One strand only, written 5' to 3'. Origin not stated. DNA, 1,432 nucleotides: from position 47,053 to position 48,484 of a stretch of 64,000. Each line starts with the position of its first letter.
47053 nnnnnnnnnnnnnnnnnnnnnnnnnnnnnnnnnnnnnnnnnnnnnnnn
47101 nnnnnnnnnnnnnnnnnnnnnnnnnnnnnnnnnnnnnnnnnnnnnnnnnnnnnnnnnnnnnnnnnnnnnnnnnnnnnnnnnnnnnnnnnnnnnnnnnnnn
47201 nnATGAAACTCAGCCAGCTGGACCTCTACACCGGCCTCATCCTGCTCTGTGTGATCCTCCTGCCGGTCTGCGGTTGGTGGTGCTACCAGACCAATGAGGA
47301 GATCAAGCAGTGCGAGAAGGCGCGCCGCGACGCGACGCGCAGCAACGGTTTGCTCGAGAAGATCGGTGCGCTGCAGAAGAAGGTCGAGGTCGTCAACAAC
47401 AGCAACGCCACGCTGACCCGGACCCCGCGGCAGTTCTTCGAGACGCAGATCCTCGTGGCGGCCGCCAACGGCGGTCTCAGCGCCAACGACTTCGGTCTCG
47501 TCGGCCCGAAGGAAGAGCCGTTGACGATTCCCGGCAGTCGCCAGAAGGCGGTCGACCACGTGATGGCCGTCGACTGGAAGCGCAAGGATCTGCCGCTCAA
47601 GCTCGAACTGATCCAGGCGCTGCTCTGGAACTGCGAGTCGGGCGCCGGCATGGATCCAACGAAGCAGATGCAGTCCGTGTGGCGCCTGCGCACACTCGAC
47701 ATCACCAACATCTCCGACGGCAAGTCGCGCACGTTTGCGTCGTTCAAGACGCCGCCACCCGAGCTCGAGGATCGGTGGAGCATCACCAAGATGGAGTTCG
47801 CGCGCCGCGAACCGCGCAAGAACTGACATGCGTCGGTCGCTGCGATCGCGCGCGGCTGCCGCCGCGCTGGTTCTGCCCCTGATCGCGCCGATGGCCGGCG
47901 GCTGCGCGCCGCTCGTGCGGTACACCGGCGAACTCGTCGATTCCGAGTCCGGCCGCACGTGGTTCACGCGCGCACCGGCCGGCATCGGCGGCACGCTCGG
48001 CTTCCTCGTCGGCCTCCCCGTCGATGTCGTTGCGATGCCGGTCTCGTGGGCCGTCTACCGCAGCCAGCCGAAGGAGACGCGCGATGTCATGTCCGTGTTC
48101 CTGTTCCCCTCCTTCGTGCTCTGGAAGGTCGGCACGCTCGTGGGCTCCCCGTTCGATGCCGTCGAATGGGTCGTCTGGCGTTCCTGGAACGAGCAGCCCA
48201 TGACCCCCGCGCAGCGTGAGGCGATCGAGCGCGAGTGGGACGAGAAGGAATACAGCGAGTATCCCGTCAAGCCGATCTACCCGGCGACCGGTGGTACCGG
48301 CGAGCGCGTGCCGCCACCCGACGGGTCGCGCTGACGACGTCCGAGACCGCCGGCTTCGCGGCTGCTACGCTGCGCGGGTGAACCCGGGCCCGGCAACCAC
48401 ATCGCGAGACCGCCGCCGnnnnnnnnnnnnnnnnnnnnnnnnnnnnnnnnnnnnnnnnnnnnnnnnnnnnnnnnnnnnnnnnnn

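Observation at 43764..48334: ECF sigma / anti-sigma operon that runs straight into an orphan GspL (PilM-N)-like, GspM (PilO)-like and lipoprotein trio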

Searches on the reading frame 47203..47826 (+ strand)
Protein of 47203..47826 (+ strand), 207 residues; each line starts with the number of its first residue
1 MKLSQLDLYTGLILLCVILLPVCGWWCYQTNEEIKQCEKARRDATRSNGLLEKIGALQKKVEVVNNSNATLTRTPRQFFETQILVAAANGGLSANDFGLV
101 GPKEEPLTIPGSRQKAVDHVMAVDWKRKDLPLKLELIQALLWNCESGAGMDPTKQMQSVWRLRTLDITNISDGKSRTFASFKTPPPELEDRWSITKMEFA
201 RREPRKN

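Call 3: search_protein_families(library=pfam, proteins=[window:47203-47826:+], max_evalue=0.1)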
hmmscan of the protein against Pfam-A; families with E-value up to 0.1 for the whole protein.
window:47203-47826:+ (207 aa): 0 families

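Call 4: search_protein_families(library=ncbifam, proteins=[window:47203-47826:+], max_evalue=0.1)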
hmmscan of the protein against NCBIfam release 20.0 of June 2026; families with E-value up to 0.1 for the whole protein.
window:47203-47826:+ (207 aa): 0 families

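Call 18: find_homologous_proteins(query=window:47203-47826:+)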
Query window:47203-47826:+ (207 aa): 30 proteins with E <= 0.001 among 156 candidates.
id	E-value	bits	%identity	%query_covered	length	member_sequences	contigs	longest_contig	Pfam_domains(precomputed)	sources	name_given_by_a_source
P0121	5.1e-136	469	100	100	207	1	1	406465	-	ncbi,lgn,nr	ncbi:MAG: hypothetical protein NXI31_06770 [bacterium]|nr:hypothetical protein [bacterium]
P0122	3.7e-81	290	63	99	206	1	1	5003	-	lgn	-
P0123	2.7e-76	274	61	99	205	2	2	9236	-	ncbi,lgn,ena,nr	ncbi:MAG: hypothetical protein KDE27_31335 [Planctomycetes bacterium]|nr:hypothetical protein [Planc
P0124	2.0e-74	268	60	98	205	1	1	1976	-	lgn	-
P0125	9.9e-70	252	57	99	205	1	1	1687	-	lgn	-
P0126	5.1e-68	247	56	99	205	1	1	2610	-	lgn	-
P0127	1.4e-67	245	56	99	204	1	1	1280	-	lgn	-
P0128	2.9e-66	241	58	98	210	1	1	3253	-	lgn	-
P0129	1.3e-65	239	54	99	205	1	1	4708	-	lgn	-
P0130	7.2e-63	230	54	98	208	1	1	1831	-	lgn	-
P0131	3.2e-62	228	50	99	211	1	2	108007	-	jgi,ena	-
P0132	5.4e-61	224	55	99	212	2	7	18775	-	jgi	jgi:hypothetical protein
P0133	1.3e-60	223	54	98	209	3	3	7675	-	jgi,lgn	-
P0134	4.1e-59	218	53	99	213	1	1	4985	-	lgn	-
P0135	6.0e-59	217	53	98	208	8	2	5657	-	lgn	-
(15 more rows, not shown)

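Call 23: search_solved_structures(query=A3, max_evalue=10)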
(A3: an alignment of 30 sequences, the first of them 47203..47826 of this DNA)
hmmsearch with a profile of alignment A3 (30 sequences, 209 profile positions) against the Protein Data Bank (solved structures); distinct sequences matched with E-value up to 10: 20.
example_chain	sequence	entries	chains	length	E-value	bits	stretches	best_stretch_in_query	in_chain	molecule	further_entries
9yaf_B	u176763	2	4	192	1.2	11.9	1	16-78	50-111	HLA class II histocompatibility antigen, DQ 2.5 beta chain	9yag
9ejg_B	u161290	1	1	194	1.2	11.9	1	16-78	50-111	MHC class II HLA-DQ-beta-1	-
9ejh_B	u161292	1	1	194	1.2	11.9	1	16-78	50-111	MHC class II HLA-DQ-beta-1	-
1s9v_B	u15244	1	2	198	1.2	11.8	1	16-78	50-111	HLA class II histocompatibility antigen, DQ(1) beta chain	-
27eb_B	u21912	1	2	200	1.3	11.8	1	16-78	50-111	cDNA FLJ59004, highly similar to HLA class II histocompatibility antigen, DQ(1)beta chain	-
6xp6_B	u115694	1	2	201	1.3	11.8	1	16-78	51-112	MHC class II HLA-DQ-beta-1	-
5ksu_B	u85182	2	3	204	1.3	11.8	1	16-78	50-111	MHC class II HLA-DQ-beta-1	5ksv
7sg1_B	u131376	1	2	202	1.3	11.8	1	16-78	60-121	MHC class II HLA-DQ-beta-1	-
7sg2_B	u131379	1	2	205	1.3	11.7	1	16-78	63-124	MHC class II HLA-DQ-beta-1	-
6u3m_D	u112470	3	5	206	1.3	11.7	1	16-78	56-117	MHC class II HLA-DQ-beta-1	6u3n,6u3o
7sg0_B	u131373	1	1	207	1.3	11.7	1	16-78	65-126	MHC class II HLA-DQ-beta-1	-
9eji_B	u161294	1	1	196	1.4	11.6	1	16-78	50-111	HLA class II histocompatibility antigen DQ beta chain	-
4ozf_B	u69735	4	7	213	1.4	11.6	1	16-78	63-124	HLA class II histocompatibility antigen, DQ beta 1 chain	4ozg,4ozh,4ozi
8w85_D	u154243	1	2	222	1.5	11.5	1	16-78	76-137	MHC class II HLA-DQ-beta-1 - gamma2 gliadin peptide chimeric protein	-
8w83_D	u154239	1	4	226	1.6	11.4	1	16-78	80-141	MHC class II HLA-DQ-beta-1 - alpha1 gliadin peptide chimeric protein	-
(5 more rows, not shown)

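Call 32: predict_structure(alignment_id=A3)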
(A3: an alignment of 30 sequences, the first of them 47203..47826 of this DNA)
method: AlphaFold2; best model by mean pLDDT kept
length: 207 residues; sequences in the alignment: 30
mean_pLDDT: 78.1   pTM: 0.57
mean pLDDT of the five models: 78.1, 75.8, 74.7, 73.9, 73.1
residues with pLDDT >= 90: 30; 70-90: 124; 50-70: 53; < 50: 0
segments of 3 or more residues with pLDDT < 50: none
pLDDT, mean of each block of 10 residues (from residue 1): 73 90 93 87 73 71 63 76 82 86 81 82 86 87 76 65 88 57 60 89 75
secondary structure, 60 per line:
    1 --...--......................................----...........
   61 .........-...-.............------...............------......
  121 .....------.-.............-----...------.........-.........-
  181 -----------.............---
elements in order: H8-45 H50-69 H75-87 E97-108 E115-125 H134-146 E161-169 H171-179 E192-204

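Call 36: fold_search(model_id=the predicted structure, library=pdb)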
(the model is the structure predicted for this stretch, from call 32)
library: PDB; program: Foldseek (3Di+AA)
matches with E <= 10: 200; with E <= 0.001: 0
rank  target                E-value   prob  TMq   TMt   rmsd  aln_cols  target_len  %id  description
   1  4acv_B                6.0e-02  0.54  0.22  0.32  10.8       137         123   12  Listeria monocytogenes Antigen B (released 2013-01-09)
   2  6u5j_A                6.7e-02  0.75  0.30  0.35   8.5       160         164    9  CryoEM Structure of Pyocin R2 - postcontracted - collar (released 2020-04-15)
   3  9m6x_P                1.6e-01  0.30  0.24  0.33  10.5       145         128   10  Cryo-EM structure of bacteriophage NF5 neck (released 2025-12-17)
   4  6u5f_A                1.7e-01  0.60  0.22  0.26   9.3       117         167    9  CryoEM Structure of Pyocin R2 - precontracted - collar (released 2020-04-15)
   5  9j1j_A                1.9e-01  0.28  0.22  0.31  10.7       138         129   12  Cap region of monocin (released 2025-01-08)
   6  8fwe_AQ               2.0e-01  0.28  0.21  0.26   9.7       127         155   14  Neck structure of Agrobacterium phage Milano, C3 symmetry (released 2023-12-06)
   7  9m6x_M                2.5e-01  0.21  0.20  0.28  10.9       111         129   11  Cryo-EM structure of bacteriophage NF5 neck (released 2025-12-17)
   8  9b42_G                2.5e-01  0.13  0.18  0.20  12.9       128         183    7  Pseudomonas phage Pa193 neck and extended tail (collar, gateway, tail tube, and sheath proteins) (released 2024-10-16)
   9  8fwm_AT               2.7e-01  0.35  0.24  0.27   9.1       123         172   16  Structure of tail-neck junction of Agrobacterium phage Milano (released 2023-12-06)
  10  5uvr                  3.6e-01  0.47  0.23  0.43   7.1       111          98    7  The core region of PilO from the type IV pilus system of Pseudomonas aeruginosa (released 2018-02-21)
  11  3fzb_B                4.3e-01  0.13  0.20  0.28   8.7       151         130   10  Crystal structure of the tail terminator protein from phage lambda (gpU-WT) (released 2009-05-26)
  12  2gjv_A                4.5e-01  0.20  0.26  0.34   8.2       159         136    8  Crystal Structure of a Protein of Unknown Function from Salmonella typhimurium (released 2006-04-11)
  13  9fkb_Pa               5.1e-01  0.18  0.21  0.26   8.3       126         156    8  Tail of emppty Haloferax tailed virus 1 (released 2025-06-18)
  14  3fzb_C                6.1e-01  0.21  0.25  0.35   7.6       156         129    8  Crystal structure of the tail terminator protein from phage lambda (gpU-WT) (released 2009-05-26)
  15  3fzb_I                6.5e-01  0.13  0.21  0.30   8.3       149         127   11  Crystal structure of the tail terminator protein from phage lambda (gpU-WT) (released 2009-05-26)
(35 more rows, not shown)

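Call 46: search_protein_families(library=pfam, alignment_id=A3, max_evalue=1)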
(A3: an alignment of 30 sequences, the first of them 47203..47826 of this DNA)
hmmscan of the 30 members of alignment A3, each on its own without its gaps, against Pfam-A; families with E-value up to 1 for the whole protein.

A. member 1, window:47203-47826:+ (207 aa): 0 families

B. families by the number of members that match (of 30 scanned): 6 families
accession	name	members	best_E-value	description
PF22984.1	RM6_Med14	1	0.034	Mediator of RNA polymerase II transcription subunit 14, RM6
PF13598.12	DUF4139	1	0.05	Domain of unknown function (DUF4139)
PF21882.2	Gp53-like_C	1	0.073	Putative tail fiber protein gp53-like, C-terminal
PF25573.1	TPR_PSMD3_N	1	0.11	PSMD3-like, N-terminal TPR repeats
PF18677.6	ArnB_C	1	0.2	Archaellum regulatory network B, C-terminal domain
PF11121.13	DUF2639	1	0.24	Protein of unknown function (DUF2639)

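Call 70: search_protein_families(library=padloc, proteins=[window:47203-47826:+], max_evalue=0.1)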
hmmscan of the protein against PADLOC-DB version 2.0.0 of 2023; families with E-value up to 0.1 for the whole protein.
window:47203-47826:+ (207 aa): 0 families

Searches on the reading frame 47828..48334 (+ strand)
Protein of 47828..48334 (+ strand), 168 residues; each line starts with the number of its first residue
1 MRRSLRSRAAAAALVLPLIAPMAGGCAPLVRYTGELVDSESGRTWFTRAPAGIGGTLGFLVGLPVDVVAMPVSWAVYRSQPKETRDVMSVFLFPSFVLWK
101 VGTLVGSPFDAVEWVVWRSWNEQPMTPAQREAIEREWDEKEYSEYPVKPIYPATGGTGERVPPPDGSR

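Call 3: search_protein_families(library=pfam, proteins=[window:47828-48334:+], max_evalue=0.1)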
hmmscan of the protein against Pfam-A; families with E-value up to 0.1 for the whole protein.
window:47828-48334:+ (168 aa): 0 families

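Call 4: search_protein_families(library=ncbifam, proteins=[window:47828-48334:+], max_evalue=0.1)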
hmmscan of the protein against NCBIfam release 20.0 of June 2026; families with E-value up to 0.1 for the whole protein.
window:47828-48334:+ (168 aa): 2 families
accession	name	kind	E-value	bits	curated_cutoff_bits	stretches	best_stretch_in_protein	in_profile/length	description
NF033104.0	blaOXA-46_like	exception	0.0024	17.2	600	1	33-88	193-247/266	OXA-46 family oxacillin-hydrolyzing class D beta-lactamase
NF000267.2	blaOXA-2_like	exception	0.068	12.4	590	1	34-87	194-246/275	OXA-2 family class D beta-lactamase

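Call 70: search_protein_families(library=padloc, proteins=[window:47828-48334:+], max_evalue=0.1)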
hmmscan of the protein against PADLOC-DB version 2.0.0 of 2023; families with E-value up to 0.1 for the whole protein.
window:47828-48334:+ (168 aa): 0 families
